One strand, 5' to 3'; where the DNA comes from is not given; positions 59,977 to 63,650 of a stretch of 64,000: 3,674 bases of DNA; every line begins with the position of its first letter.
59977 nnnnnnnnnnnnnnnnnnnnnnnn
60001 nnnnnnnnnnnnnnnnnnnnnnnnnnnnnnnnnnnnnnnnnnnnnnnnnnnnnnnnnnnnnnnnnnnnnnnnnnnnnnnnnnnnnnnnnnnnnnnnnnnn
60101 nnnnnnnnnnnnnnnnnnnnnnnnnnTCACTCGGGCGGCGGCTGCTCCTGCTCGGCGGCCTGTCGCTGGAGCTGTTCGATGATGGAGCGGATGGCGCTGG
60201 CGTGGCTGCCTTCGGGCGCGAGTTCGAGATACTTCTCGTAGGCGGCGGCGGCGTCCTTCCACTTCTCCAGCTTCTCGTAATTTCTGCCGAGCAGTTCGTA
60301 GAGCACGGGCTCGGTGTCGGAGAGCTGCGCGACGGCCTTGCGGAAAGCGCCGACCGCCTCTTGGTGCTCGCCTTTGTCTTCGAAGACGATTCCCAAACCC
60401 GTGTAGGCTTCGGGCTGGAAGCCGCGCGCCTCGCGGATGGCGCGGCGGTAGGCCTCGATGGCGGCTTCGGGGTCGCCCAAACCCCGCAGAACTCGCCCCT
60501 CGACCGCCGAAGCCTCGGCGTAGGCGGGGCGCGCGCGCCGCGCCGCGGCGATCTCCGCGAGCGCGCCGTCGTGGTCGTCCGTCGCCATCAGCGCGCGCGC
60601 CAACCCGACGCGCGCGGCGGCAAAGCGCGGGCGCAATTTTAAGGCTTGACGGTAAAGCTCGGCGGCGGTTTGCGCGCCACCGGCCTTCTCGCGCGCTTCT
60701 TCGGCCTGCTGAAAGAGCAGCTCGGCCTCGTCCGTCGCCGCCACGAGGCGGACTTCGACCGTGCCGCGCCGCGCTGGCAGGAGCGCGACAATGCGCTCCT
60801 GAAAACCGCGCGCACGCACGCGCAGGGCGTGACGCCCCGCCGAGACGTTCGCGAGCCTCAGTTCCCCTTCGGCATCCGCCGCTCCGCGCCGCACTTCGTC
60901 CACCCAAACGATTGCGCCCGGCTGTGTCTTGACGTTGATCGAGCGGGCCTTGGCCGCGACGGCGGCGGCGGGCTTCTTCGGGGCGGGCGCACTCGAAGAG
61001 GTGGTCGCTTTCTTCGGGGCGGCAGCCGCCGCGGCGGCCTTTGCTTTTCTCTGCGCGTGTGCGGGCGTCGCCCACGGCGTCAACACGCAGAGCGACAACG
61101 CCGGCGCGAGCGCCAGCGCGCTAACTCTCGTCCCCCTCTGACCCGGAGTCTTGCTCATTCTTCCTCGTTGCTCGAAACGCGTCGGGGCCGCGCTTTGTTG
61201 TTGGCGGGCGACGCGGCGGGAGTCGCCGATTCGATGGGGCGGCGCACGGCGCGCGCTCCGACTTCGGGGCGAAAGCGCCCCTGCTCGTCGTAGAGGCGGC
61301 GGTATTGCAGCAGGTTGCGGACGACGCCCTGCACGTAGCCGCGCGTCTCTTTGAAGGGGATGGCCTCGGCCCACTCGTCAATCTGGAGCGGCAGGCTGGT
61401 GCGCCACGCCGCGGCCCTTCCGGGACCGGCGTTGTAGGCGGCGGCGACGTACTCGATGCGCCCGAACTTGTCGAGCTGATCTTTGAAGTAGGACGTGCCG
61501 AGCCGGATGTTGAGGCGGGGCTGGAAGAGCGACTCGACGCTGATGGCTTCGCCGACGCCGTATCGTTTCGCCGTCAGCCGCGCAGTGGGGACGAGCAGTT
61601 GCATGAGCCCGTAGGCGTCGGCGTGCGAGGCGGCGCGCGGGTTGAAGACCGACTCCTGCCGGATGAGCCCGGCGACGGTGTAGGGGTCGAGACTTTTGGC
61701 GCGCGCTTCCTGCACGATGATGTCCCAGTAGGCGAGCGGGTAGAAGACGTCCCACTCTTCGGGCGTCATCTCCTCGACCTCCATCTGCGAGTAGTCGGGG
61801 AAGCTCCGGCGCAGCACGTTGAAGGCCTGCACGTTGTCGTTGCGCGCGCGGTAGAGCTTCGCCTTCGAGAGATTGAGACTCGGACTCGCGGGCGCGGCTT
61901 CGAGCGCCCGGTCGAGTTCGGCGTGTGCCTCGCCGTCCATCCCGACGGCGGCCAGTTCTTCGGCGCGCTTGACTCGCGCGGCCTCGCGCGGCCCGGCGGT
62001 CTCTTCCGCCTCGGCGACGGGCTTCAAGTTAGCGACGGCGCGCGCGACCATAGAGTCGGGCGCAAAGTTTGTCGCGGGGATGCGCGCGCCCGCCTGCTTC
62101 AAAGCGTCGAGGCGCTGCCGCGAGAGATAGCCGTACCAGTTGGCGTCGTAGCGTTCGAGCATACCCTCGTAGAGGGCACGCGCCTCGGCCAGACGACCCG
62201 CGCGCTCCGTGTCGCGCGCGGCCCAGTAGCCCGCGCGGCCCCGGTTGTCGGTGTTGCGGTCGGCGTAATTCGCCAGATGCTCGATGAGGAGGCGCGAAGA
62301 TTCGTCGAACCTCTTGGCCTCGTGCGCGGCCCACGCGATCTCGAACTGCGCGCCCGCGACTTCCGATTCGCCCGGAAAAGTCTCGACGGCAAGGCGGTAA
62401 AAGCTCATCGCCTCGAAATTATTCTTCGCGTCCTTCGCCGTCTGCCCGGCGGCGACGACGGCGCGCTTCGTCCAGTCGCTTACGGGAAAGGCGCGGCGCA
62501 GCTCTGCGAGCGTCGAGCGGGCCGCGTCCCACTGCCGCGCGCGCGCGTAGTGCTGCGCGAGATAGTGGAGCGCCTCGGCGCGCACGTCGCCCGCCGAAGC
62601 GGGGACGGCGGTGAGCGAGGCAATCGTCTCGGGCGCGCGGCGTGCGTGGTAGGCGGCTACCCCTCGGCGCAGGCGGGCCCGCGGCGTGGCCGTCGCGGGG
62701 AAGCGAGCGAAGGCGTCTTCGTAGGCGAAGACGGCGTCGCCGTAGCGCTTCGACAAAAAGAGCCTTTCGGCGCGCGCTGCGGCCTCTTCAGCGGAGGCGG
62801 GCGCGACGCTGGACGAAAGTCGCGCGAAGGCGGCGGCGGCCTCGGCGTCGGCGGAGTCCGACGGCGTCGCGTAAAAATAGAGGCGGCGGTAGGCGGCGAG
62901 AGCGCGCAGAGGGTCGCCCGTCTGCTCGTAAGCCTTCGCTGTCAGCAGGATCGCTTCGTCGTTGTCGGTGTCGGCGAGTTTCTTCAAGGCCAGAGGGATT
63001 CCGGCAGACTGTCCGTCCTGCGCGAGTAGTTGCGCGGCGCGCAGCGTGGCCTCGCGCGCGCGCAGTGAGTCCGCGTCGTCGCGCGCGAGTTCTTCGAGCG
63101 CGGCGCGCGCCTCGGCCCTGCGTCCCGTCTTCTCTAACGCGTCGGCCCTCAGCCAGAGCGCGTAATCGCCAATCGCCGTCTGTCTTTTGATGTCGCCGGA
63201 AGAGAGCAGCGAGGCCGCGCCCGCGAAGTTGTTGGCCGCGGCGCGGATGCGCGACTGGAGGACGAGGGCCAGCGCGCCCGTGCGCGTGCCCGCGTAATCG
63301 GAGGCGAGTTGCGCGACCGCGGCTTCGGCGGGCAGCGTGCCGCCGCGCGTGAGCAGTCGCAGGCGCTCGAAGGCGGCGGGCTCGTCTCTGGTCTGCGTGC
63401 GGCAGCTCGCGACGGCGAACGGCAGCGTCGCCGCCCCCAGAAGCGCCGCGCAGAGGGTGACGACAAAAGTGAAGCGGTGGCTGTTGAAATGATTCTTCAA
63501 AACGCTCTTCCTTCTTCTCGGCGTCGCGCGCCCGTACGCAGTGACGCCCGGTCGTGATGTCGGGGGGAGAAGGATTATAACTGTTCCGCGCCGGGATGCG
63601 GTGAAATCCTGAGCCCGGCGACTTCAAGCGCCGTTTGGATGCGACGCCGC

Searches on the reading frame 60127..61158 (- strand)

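Call 75: search_protein_families(library=pfam, proteins=[window:60127-61158:-], max_evalue=0.0001)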
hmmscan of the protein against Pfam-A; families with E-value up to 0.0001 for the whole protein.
window:60127-61158:- (343 aa): 13 families
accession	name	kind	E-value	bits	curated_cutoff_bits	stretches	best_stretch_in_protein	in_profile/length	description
PF13432.12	TPR_16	-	1.2e-17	64.5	32.7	2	220-278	3-60/65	Tetratricopeptide repeat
PF07719.23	TPR_2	-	4.1e-15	55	27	0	286-316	3-33/34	Tetratricopeptide repeat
PF00515.34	TPR_1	-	6.9e-15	54.6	27.8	0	249-276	1-28/34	Tetratricopeptide repeat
PF13181.12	TPR_8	-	1.7e-11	43.8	25.7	0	221-242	8-29/34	Tetratricopeptide repeat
PF13424.12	TPR_12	-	2.9e-10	40.6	30.1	1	250-315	4-76/77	Tetratricopeptide repeat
PF14559.12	TPR_19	-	3.8e-10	40.4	25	1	160-219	5-64/68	Tetratricopeptide repeat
PF13428.12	TPR_14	-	4e-10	39.8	23.5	0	221-255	8-41/44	Tetratricopeptide repeat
PF13176.12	TPR_7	-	1.3e-09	37.8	27.9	0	288-316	3-31/36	Tetratricopeptide repeat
PF13414.12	TPR_11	-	5.8e-09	35.9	26.8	0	221-263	1-42/42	TPR repeat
PF23914.1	TPR_CcmH_CycH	-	1.2e-07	32.1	42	0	221-318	57-155/158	Cytochrome c-type biogenesis protein H TPR domain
PF24575.1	TPR_Slam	-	1.8e-07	32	35.2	0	142-199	44-100/104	Surface lipoprotein assembly modifier, N-terminal TPR repeats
PF13174.12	TPR_6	-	9.3e-07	29.5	26.3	0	290-316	6-32/33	Tetratricopeptide repeat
PF13431.12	TPR_17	-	7.1e-06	26.3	24.4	0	168-200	1-33/34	Tetratricopeptide repeat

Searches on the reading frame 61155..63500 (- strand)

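Call 9: search_protein_families(library=pfam, proteins=[window:61155-63500:-])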
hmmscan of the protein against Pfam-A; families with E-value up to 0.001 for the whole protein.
window:61155-63500:- (781 aa): 4 families
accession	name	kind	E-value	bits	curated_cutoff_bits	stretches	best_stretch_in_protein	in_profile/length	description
PF01464.25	SLT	-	4.1e-26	91.3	21.3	1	595-700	3-105/117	Transglycosylase SLT domain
PF14559.12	TPR_19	-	8.1e-11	42.5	25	0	308-340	25-57/68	Tetratricopeptide repeat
PF13428.12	TPR_14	-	3.9e-10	39.8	23.5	0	507-548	2-43/44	Tetratricopeptide repeat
PF13174.12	TPR_6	-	0.00018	22.4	26.3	0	113-145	1-33/33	Tetratricopeptide repeat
